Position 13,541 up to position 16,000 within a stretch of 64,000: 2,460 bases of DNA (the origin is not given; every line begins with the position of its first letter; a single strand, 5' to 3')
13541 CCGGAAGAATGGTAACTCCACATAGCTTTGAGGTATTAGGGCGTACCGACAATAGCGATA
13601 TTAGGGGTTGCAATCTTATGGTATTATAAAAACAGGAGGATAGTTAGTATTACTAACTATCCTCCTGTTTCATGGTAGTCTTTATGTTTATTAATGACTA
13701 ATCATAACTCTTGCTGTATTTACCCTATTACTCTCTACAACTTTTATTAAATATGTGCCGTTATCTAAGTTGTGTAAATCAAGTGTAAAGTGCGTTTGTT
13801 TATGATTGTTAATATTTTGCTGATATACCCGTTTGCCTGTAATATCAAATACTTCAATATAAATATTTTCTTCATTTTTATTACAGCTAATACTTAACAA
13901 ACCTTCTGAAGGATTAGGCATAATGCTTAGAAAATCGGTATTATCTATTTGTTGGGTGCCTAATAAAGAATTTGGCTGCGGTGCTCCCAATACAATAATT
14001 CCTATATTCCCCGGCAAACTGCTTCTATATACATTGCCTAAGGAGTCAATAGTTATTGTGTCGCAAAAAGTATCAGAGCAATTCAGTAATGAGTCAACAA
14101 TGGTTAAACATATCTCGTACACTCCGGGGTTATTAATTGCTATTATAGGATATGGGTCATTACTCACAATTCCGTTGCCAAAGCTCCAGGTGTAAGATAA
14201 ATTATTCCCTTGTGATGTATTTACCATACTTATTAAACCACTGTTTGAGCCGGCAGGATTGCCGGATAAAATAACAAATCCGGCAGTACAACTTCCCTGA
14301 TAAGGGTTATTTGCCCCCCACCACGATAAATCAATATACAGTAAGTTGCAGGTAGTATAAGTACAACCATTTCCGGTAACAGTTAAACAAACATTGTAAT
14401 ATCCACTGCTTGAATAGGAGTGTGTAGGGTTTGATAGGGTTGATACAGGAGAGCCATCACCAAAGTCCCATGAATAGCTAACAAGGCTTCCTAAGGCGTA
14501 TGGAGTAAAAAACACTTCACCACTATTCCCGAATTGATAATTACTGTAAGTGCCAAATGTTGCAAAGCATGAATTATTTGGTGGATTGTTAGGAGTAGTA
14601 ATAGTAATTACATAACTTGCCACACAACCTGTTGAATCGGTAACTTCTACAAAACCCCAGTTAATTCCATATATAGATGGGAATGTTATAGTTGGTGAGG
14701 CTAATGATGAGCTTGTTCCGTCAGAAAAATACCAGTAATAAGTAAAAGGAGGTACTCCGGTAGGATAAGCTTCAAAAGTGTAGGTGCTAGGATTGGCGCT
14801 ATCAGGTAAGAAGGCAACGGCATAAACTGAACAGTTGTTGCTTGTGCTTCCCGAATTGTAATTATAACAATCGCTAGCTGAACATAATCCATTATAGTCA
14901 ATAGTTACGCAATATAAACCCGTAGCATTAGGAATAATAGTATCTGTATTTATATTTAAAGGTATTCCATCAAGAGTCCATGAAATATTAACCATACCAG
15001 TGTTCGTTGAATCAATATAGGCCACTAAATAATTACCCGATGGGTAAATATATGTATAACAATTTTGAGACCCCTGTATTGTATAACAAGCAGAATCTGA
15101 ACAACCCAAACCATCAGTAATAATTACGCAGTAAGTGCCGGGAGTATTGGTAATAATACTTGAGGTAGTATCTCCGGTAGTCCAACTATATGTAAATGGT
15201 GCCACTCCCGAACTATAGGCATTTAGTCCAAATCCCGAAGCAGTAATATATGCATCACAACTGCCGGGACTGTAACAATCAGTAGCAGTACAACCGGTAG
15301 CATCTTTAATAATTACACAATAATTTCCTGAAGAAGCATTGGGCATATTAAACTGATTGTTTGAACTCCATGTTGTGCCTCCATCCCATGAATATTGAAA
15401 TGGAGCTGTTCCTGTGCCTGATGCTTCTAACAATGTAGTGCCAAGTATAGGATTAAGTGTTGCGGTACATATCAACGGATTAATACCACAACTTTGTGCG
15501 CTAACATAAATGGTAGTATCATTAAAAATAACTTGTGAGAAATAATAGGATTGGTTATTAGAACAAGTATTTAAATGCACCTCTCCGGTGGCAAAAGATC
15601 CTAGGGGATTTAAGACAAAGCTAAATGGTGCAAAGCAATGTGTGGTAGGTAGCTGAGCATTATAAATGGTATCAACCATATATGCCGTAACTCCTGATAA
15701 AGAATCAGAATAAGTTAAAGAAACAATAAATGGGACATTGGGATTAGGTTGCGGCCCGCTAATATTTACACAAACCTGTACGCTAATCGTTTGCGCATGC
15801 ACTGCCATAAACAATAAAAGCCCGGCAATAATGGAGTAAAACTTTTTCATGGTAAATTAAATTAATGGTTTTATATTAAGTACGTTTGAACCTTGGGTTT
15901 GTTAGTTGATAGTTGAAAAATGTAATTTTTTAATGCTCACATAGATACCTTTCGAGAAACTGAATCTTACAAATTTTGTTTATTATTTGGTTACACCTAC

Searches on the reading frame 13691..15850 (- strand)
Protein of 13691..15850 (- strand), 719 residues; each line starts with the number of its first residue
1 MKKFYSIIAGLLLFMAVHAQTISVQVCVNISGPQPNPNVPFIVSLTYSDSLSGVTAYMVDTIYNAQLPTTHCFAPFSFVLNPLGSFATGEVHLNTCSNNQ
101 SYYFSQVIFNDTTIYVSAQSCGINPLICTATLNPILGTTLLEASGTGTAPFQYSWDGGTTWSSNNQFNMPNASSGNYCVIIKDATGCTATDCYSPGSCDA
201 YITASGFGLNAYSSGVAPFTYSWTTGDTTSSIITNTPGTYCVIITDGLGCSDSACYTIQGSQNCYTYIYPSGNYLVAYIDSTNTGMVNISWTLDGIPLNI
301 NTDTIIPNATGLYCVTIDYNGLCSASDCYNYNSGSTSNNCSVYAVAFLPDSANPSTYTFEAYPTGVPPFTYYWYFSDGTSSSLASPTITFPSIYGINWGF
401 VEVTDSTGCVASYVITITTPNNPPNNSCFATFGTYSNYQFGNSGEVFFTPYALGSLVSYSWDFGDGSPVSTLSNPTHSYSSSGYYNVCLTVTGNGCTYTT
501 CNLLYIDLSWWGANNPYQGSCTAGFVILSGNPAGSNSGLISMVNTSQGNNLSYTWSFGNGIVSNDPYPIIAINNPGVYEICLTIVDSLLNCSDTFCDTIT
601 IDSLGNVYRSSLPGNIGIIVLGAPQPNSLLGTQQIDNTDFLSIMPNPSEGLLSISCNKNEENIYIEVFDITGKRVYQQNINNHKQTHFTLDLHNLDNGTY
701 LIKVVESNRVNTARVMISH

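Call 6: search_protein_families(library=pfam, proteins=[window:13691-15850:-], max_evalue=0.01)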
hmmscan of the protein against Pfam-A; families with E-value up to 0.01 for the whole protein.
window:13691-15850:- (719 aa): 5 families
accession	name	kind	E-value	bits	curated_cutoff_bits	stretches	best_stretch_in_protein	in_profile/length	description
PF18911.6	PKD_4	-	5.4e-22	78.1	27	2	454-497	32-75/85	PKD domain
PF00801.26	PKD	-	9e-19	67.7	23.5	2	445-494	16-68/80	PKD domain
PF18962.6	Por_Secre_tail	-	1.2e-12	48.4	27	1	643-717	1-75/75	Secretion system C-terminal sorting domain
PF11589.14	DUF3244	-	6.2e-08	33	25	1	649-706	28-85/96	Domain of unknown function (DUF3244)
PF13585.12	CHU_C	-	0.0073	16.9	27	0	651-702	17-68/86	CHU_C Type IX secretion signal domain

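Call 7: search_protein_families(library=ncbifam, proteins=[window:13691-15850:-], max_evalue=0.01)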
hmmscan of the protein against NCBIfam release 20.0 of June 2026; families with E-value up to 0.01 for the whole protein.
window:13691-15850:- (719 aa): 5 families
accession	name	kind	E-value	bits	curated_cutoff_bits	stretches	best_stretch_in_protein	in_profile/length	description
NF038113.1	T9SSA_dep_M36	equivalog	5.9e-14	51.2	885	1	627-717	779-868/869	T9SS-dependent M36 family metallopeptidase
TIGR04183.1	Por_Secre_tail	domain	9.4e-11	41.5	23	1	643-717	1-71/72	T9SS type A sorting domain-containing protein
TIGR00864.1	PCC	subfamily_domain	1.5e-08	31.6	1861.4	1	453-492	1081-1122/2700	polycystin cation channel protein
NF033708.1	T9SS_Cterm_ChiA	domain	9.9e-07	28.6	40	1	665-712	4-50/55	T9SS sorting signal type C domain-containing protein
NF050177.1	TapA_OM_Porphy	equivalog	0.0011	17.8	500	1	641-716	471-542/544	TapA/TapC family T9SS-dependent outer membrane protein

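Call 54: find_homologous_proteins(query=window:13691-15850:-, max_evalue=1e-10)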
Query window:13691-15850:- (719 aa): 720 proteins with E <= 1e-10 among 8000 candidates; the best 120 are listed.
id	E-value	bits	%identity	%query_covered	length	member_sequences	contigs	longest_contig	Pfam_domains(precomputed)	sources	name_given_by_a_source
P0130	0.0e+0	1637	100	100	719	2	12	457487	PF00801.27,PF18962.8,PF11589.15,PF18911.7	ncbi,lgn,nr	ncbi:MAG: PKD domain-containing protein [Bacteroidia bacterium]|nr:PKD domain-containing protein [Ba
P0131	3.6e-219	748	46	89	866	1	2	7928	PF00801.27,PF18962.8,PF18911.7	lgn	-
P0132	1.3e-217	743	47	81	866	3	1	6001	PF00801.27,PF18962.8,PF18911.7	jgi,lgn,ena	jgi:PKD repeat protein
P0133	1.7e-217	742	48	81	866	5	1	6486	PF00801.27,PF18962.8,PF18911.7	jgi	-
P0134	7.6e-213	727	47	81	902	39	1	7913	PF00801.27,PF18962.8,PF18911.7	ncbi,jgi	jgi:hypothetical protein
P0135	1.9e-207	709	51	100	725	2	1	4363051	PF00801.27,PF18962.8,PF06832.19,PF18911.7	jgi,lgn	jgi:hypothetical protein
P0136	4.6e-207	708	50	100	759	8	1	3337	PF00801.27,PF18962.8,PF18911.7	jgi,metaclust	metaclust:\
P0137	2.6e-206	705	50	100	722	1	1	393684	PF00801.27,PF18962.8,PF06832.19,PF18911.7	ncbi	-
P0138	7.6e-205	701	49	100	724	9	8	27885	PF00801.27,PF18962.8,PF18911.7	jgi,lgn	jgi:PKD repeat protein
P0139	7.8e-205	701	48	82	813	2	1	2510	PF00801.27,PF18962.8,PF06832.19,PF18911.7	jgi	jgi:PKD repeat protein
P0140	3.3e-203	695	49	100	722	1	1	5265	PF00801.27,PF18962.8,PF18911.7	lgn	-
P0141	4.6e-203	695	50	100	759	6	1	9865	PF00801.27,PF18962.8,PF18911.7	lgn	-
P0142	1.2e-199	683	49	100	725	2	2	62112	PF00801.27,PF18962.8,PF18911.7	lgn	-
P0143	3.4e-199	682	50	100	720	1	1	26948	PF00801.27,PF18962.8,PF18911.7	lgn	-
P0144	1.7e-198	680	49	100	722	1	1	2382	PF00801.27,PF18962.8,PF18911.7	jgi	jgi:hypothetical protein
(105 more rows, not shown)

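Call 55: find_encoding_contigs(protein=P0137, flank=6000, max_places=2)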
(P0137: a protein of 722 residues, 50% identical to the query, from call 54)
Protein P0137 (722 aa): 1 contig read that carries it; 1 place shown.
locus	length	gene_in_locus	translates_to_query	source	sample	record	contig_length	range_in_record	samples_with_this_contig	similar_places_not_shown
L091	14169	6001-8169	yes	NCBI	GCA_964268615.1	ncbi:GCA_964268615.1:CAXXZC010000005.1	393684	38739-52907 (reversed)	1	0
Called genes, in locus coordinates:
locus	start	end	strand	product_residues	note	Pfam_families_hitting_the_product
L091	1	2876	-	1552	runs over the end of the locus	PF25778:DUF7948, PF23585:DUF7137 (faint), PF13573:SprB, PF13585:CHU_C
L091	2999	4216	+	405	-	PF22458:RsmF-B_ferredox, PF01209:Ubie_methyltran (weak), PF01189:Methyltr_RsmB-F, PF13847:Methyltransf_31 (weak)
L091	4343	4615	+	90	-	-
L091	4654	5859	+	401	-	PF18911:PKD_4 (weak), PF00801:PKD, PF18911:PKD_4, PF18962:Por_Secre_tail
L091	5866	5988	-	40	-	-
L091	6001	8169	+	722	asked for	PF06832:BiPBP_C (faint), PF00801:PKD, PF18911:PKD_4, PF18962:Por_Secre_tail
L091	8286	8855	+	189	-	PF07638:Sigma70_ECF, PF04542:Sigma70_r2, PF08281:Sigma70_r4_2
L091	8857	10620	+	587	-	PF13568:OMP_b-brl_2 (weak)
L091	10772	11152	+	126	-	PF08327:AHSA1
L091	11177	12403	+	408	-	PF12704:MacB_PCD, PF02687:FtsX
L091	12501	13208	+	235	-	PF00027:cNMP_binding, PF13545:HTH_Crp_2, PF00325:Crp (weak)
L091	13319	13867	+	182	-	PF01814:Hemerythrin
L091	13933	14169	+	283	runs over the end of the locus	PF00582:Usp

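Call 56: find_encoding_contigs(protein=P0135, flank=6000, max_places=2)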
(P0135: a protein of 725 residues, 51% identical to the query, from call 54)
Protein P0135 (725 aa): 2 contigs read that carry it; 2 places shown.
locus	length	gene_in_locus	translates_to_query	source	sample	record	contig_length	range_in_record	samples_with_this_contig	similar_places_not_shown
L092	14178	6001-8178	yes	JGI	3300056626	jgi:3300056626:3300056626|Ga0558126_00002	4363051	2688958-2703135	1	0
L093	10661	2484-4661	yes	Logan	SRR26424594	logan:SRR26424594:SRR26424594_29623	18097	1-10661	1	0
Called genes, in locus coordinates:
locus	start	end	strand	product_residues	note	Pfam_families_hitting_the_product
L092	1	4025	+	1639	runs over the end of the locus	PF07679:I-set (faint), PF13895:Ig_2 (faint), PF13927:Ig_3, PF07686:V-set (faint), PF18962:Por_Secre_tail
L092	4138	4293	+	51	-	-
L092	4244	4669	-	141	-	PF01451:LMWPc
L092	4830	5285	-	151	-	PF20001:DUF6428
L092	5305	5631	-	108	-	PF12840:HTH_20, PF01022:HTH_5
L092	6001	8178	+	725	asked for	PF06832:BiPBP_C (faint), PF00801:PKD (weak), PF18911:PKD_4, PF18962:Por_Secre_tail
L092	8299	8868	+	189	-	PF07638:Sigma70_ECF, PF04542:Sigma70_r2, PF08281:Sigma70_r4_2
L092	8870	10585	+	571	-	PF10895:DUF2715 (weak)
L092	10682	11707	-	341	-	PF13483:Lactamase_B_3, PF12706:Lactamase_B_2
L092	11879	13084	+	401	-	PF07396:Porin_O_P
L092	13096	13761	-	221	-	-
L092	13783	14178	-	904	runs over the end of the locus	PF00041:fn3 (faint), PF13585:CHU_C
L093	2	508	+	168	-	?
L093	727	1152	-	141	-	PF01451:LMWPc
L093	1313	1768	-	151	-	PF20001:DUF6428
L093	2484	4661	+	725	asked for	PF06832:BiPBP_C (faint), PF00801:PKD (weak), PF18911:PKD_4, PF18962:Por_Secre_tail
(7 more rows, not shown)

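Call 57: find_encoding_contigs(protein=P0142, flank=6000, max_places=2)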
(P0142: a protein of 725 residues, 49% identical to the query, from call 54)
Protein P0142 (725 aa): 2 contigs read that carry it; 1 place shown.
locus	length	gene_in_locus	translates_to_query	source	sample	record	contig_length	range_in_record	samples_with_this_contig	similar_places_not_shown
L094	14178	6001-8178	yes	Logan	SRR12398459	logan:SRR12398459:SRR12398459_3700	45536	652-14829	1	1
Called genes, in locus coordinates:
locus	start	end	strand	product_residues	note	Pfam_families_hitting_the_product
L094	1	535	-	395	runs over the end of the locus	?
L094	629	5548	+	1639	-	PF00801:PKD (faint), PF07679:I-set (faint), PF13895:Ig_2 (weak), PF13927:Ig_3, PF18911:PKD_4 (weak), PF18962:Por_Secre_tail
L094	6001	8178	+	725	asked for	PF00801:PKD (weak), PF18911:PKD_4, PF18962:Por_Secre_tail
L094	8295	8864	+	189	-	PF07638:Sigma70_ECF, PF04542:Sigma70_r2, PF08281:Sigma70_r4_2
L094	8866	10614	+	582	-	PF13568:OMP_b-brl_2 (weak), PF10895:DUF2715 (weak)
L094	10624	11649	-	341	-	PF13483:Lactamase_B_3, PF12706:Lactamase_B_2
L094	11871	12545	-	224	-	-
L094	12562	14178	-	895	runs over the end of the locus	PF13585:CHU_C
